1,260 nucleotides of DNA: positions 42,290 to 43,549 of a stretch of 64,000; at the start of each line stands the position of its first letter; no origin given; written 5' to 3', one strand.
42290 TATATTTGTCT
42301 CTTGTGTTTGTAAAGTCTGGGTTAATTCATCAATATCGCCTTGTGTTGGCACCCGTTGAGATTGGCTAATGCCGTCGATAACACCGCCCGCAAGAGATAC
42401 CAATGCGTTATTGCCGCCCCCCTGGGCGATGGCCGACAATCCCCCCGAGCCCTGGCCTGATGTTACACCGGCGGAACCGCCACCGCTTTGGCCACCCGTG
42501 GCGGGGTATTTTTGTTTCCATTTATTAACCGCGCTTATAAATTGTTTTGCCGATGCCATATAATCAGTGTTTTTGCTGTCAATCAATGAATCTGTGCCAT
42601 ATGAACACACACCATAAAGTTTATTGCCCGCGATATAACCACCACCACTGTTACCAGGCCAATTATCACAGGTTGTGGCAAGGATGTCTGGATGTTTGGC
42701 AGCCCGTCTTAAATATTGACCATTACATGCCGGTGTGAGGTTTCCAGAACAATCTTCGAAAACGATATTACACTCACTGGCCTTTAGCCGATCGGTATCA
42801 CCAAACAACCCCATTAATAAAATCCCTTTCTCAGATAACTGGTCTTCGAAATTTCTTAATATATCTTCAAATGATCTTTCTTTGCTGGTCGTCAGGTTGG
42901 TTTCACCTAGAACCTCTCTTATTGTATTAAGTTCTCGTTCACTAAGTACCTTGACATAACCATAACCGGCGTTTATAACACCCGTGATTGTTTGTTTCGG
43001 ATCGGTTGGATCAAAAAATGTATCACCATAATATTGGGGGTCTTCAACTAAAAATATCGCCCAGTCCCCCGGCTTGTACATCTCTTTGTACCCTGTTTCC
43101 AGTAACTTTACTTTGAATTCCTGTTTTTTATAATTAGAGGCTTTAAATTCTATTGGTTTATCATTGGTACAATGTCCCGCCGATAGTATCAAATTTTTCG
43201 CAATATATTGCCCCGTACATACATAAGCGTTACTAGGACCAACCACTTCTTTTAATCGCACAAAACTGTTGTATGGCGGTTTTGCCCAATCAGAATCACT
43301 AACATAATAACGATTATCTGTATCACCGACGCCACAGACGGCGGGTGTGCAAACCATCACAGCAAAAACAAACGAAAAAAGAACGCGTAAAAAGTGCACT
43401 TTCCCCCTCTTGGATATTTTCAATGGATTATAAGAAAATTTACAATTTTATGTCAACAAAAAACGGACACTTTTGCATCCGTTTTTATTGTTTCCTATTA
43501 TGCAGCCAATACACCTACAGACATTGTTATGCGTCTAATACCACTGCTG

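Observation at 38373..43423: Two adjacent paralogous giant secreted proteins share a ~200-aa module and a ~520-bp near-identical DNA repeat; one carries a trypsin-like protease, the other Cys-rich beta-sandwich repeats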

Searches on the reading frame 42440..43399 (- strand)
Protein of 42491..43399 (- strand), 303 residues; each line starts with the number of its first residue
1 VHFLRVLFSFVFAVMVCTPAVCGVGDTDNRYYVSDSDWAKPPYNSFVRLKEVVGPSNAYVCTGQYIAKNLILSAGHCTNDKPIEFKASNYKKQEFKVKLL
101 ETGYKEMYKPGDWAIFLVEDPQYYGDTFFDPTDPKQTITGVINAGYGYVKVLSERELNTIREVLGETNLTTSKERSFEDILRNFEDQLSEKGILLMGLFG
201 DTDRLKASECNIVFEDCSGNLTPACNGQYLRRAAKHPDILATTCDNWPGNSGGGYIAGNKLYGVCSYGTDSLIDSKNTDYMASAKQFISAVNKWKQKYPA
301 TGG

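Call 59: search_solved_structures(query=window:42491-43399:-, max_evalue=0.01, show_alignments=2)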
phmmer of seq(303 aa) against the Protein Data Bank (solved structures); distinct sequences matched with E-value up to 0.01: 0.
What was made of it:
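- Tried and rejected: Single-sequence phmmer of the protease head against the PDB: no hit (call 59).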

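Call 61: search_solved_structures(query=A4, max_evalue=1, show_alignments=1)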
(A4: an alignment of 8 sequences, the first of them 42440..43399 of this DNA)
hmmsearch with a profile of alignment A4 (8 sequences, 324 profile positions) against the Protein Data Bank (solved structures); distinct sequences matched with E-value up to 1: 325 (the best 60 are shown).
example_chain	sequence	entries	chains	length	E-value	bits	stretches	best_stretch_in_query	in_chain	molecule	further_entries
7uxg_A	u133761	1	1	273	7.3e-07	32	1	25-84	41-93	Serine protease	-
2nwn_A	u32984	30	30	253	1.4e-06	31.1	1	49-128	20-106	Plasminogen activator, urokinase | Urokinase plasminogen activator | Urokinase-type plasminogen activator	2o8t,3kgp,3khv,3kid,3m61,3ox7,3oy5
1ejn_A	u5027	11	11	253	1.4e-06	31.1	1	49-128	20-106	UROKINASE-TYPE PLASMINOGEN ACTIVATOR | Plasminogen activator, urokinase | UROKINASE-TYPE PLASMINOGEN ACTIVATOR CHAIN B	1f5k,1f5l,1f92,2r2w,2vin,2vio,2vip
3ig6_B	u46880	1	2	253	1.4e-06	31.1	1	49-128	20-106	Urokinase-type plasminogen activator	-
4h42_U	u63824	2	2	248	1.9e-06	30.7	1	49-128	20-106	Urokinase-type plasminogen activator | Urokinase-type plasminogen activator chain B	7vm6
4zkn_U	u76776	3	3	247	2e-06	30.6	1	49-128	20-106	Urokinase-type plasminogen activator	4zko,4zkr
1w0z_U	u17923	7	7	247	2e-06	30.6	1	49-128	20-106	UROKINASE-TYPE PLASMINOGEN ACTIVATOR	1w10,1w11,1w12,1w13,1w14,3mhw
6nmb_A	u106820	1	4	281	2.1e-06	30.5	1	49-128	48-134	Urokinase-type plasminogen activator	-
7zrr_A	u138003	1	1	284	2.1e-06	30.5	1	49-128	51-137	Urokinase-type plasminogen activator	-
4dva_U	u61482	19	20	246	2.1e-06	30.5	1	49-128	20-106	Urokinase-type plasminogen activator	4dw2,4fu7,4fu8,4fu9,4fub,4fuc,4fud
3mwi_U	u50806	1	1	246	2.2e-06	30.5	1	49-128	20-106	Urokinase-type plasminogen activator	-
4gly_A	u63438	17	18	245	2.3e-06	30.4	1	49-128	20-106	Urokinase-type plasminogen activator | Urokinase-type plasminogen activator chain B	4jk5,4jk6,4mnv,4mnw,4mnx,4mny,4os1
1sc8_U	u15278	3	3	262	2.6e-06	30.2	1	49-128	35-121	plasminogen activator, urokinase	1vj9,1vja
9pyf_F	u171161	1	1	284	3.4e-06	29.8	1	49-128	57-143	Urokinase-type plasminogen activator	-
4x0w_U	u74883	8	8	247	4.5e-06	29.4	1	49-128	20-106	Urokinase-type plasminogen activator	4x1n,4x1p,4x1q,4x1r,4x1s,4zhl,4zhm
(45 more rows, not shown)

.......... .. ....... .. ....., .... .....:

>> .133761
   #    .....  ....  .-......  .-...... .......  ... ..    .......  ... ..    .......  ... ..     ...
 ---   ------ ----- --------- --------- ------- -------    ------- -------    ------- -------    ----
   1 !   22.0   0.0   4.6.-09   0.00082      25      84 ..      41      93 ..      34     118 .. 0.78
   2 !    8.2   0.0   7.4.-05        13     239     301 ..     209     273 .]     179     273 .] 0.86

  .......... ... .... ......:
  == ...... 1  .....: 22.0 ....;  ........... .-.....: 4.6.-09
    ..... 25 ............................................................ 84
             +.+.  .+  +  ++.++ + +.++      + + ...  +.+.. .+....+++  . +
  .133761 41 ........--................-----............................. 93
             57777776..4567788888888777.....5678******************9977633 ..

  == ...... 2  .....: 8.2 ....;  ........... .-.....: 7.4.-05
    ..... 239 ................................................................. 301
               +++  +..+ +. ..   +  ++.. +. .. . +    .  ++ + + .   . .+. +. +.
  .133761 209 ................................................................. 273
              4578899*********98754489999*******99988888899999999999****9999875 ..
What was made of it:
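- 42500..43321 (-): B head: chymotrypsin-fold (S1) serine protease. His at SAGHC 43169-43183, Asp at DWAIF 43052-43066, Ser at GNSGG 42641-42655. A profile hits PDB S1 proteases at 7e-7 (call 61).
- On Peptidase S1 (trypsin/chymotrypsin, PF00089) - head of B: The His and Ser motifs align with PDB 7uxg_A (call 61).
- Checked: A profile of those homologues hits S1 proteases in the PDB at 7e-7 (call 61).
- Tried and rejected: The profile was needed (call 61).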
